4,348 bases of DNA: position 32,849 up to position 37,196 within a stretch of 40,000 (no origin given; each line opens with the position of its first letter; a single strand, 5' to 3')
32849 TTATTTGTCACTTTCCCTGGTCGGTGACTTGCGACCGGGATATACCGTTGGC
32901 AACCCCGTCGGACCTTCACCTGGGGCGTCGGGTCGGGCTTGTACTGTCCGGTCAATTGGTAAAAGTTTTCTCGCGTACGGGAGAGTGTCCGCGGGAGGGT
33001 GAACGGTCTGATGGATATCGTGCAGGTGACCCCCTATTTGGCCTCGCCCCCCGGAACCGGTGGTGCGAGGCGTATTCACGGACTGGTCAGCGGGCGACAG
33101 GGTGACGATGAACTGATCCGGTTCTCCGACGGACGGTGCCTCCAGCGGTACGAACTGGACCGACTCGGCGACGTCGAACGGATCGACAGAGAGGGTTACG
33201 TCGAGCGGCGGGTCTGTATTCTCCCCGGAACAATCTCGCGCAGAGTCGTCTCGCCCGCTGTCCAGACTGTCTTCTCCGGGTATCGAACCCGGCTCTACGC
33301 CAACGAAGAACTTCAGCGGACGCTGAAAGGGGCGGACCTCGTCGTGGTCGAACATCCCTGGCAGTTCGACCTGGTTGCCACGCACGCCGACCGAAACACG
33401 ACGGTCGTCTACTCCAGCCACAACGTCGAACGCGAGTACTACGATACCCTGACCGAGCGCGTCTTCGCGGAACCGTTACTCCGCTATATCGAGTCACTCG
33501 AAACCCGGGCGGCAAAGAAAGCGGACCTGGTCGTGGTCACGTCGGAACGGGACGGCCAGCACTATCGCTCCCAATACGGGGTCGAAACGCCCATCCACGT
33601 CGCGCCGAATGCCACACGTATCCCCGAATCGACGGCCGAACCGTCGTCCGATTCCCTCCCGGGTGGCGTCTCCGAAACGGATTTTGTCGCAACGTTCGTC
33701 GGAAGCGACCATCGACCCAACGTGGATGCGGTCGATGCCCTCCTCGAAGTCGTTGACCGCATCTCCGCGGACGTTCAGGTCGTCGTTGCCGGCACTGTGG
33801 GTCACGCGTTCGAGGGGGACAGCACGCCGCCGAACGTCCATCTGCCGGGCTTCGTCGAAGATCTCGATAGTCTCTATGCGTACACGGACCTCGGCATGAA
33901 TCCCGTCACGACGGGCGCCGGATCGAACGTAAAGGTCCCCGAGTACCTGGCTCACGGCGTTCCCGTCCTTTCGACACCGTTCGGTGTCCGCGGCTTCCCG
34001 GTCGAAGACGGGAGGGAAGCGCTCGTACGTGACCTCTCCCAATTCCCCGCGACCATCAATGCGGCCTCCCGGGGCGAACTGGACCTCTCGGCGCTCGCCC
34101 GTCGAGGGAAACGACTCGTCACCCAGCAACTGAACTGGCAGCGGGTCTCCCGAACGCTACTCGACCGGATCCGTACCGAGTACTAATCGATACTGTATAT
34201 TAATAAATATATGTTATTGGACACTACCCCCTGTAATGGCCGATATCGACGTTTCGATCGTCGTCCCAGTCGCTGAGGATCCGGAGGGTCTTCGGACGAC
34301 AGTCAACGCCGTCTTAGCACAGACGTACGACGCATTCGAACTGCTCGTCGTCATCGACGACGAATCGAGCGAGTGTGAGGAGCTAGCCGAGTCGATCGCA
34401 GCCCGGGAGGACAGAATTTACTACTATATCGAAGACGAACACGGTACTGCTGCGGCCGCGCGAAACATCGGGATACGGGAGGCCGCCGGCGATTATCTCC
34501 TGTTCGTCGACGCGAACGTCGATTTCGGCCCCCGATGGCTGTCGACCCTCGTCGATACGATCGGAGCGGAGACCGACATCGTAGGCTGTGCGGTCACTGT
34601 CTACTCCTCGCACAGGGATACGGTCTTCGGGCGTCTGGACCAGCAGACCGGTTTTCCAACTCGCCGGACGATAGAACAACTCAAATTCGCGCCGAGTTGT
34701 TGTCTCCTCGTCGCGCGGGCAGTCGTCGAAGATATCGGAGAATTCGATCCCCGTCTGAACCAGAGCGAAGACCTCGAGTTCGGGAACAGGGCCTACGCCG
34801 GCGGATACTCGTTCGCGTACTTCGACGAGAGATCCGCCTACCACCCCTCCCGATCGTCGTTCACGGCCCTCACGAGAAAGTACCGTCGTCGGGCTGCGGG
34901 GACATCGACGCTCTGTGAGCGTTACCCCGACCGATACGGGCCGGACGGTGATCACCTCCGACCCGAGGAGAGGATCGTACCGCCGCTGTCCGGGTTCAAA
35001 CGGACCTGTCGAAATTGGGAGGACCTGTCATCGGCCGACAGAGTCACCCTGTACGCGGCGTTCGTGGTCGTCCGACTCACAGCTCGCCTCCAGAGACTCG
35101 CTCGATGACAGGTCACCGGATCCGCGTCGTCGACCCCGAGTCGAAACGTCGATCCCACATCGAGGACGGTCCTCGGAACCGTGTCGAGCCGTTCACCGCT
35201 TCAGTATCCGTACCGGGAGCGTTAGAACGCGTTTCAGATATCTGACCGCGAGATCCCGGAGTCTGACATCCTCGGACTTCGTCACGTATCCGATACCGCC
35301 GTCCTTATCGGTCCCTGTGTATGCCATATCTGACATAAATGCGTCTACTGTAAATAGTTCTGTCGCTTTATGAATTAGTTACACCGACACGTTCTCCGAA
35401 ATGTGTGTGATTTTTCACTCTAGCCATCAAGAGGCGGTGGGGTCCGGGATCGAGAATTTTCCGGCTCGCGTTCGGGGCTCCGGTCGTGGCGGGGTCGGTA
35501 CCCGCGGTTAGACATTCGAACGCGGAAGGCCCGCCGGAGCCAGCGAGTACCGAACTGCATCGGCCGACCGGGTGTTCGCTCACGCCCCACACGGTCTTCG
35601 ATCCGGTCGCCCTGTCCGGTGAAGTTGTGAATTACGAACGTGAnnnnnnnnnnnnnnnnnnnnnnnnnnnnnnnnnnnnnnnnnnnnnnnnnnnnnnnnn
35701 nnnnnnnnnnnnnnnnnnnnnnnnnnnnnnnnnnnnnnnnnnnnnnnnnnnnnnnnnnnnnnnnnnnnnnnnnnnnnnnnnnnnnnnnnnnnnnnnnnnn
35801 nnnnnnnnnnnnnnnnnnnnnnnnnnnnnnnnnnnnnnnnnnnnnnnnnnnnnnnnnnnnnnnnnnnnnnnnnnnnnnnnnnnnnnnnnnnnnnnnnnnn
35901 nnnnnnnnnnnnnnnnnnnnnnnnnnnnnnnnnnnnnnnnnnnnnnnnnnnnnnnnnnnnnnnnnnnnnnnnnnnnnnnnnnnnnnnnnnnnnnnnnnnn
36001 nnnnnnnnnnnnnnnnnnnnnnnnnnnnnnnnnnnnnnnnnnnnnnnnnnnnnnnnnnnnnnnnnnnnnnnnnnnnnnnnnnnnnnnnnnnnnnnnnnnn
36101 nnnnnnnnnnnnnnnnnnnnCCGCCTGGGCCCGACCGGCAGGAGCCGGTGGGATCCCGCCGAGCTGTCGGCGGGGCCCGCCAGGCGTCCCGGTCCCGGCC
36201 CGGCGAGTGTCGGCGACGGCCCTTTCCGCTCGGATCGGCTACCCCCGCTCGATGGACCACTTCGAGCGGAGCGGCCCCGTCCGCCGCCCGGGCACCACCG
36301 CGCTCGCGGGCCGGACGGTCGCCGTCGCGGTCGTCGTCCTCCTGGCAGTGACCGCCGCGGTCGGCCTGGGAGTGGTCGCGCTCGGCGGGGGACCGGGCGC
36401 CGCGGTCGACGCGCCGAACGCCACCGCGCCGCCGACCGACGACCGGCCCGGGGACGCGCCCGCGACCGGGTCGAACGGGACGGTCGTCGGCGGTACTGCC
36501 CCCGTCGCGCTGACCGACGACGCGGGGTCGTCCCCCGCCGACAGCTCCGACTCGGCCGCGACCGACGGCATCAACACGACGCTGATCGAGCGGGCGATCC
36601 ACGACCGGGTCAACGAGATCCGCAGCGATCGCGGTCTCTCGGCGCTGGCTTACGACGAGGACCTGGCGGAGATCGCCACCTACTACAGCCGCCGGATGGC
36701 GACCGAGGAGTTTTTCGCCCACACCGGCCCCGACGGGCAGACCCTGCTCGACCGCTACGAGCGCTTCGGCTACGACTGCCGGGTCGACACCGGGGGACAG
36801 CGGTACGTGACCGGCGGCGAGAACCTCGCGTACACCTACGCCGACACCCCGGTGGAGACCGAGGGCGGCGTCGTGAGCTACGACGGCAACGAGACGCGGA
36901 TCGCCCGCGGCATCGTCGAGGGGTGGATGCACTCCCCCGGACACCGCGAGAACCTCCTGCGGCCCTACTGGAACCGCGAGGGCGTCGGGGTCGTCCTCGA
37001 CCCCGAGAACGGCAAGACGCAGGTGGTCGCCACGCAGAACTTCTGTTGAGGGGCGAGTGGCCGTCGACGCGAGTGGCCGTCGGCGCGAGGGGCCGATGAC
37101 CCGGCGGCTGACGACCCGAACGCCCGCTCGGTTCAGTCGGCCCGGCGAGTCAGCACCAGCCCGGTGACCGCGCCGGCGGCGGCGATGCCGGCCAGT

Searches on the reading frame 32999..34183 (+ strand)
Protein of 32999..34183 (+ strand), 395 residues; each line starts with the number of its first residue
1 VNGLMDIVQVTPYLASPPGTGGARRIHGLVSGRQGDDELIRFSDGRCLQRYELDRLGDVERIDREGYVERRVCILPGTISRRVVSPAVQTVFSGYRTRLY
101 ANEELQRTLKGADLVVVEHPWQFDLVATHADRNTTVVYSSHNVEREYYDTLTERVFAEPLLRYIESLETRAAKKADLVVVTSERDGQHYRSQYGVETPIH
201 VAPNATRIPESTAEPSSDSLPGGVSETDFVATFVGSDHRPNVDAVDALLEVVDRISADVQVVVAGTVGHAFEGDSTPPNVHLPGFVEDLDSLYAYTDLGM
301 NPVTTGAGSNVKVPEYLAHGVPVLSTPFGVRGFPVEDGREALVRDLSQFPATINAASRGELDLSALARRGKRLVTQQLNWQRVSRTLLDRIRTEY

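Call 77: search_protein_families(library=pfam, proteins=[window:32999-34183:+], max_evalue=0.00001)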
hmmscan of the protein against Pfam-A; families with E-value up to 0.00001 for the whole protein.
window:32999-34183:+ (395 aa): 4 families
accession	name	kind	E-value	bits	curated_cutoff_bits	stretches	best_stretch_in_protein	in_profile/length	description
PF13692.12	Glyco_trans_1_4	-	1e-14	55.4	27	1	230-348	3-131/142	Glycosyl transferases group 1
PF13439.12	Glyco_transf_4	-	1.4e-10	41.9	28.5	1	91-205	50-165/170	Glycosyltransferase Family 4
PF13579.12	Glyco_trans_4_4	-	4.2e-08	34.1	29.7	1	100-204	58-157/158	Glycosyl transferase 4-like domain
PF13524.12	Glyco_trans_1_2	-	5.4e-06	26.9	25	0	249-389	6-144/144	Glycosyl transferase-like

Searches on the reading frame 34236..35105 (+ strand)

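Call 77: search_protein_families(library=pfam, proteins=[window:34236-35105:+], max_evalue=0.00001)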
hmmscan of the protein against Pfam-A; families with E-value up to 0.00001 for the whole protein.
window:34236-35105:+ (290 aa): 4 families
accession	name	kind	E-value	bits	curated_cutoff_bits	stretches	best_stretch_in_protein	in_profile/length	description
PF00535.33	Glycos_transf_2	-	2.5e-23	83.3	23.3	1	7-167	1-167/168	Glycosyl transferase family 2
PF13641.12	Glyco_tranf_2_3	-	1.3e-18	68.3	27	1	6-219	3-227/230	Glycosyltransferase like family 2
PF10111.15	Glyco_tranf_2_2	-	4.9e-09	36.5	27.3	1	8-103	2-100/276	Glycosyltransferase like family 2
PF13506.12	Glyco_transf_21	-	7.3e-07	29.3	21.7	1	79-218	25-171/174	Glycosyl transferase family 21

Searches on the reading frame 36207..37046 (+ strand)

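Call 77: search_protein_families(library=pfam, proteins=[window:36207-37046:+], max_evalue=0.00001)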
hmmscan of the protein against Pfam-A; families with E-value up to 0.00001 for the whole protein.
window:36207-37046:+ (280 aa): 1 family
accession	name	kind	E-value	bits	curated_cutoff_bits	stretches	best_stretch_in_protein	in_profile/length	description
PF00188.32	CAP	-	9.4e-19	68.8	21.1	1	133-279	2-117/117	Cysteine-rich secretory protein family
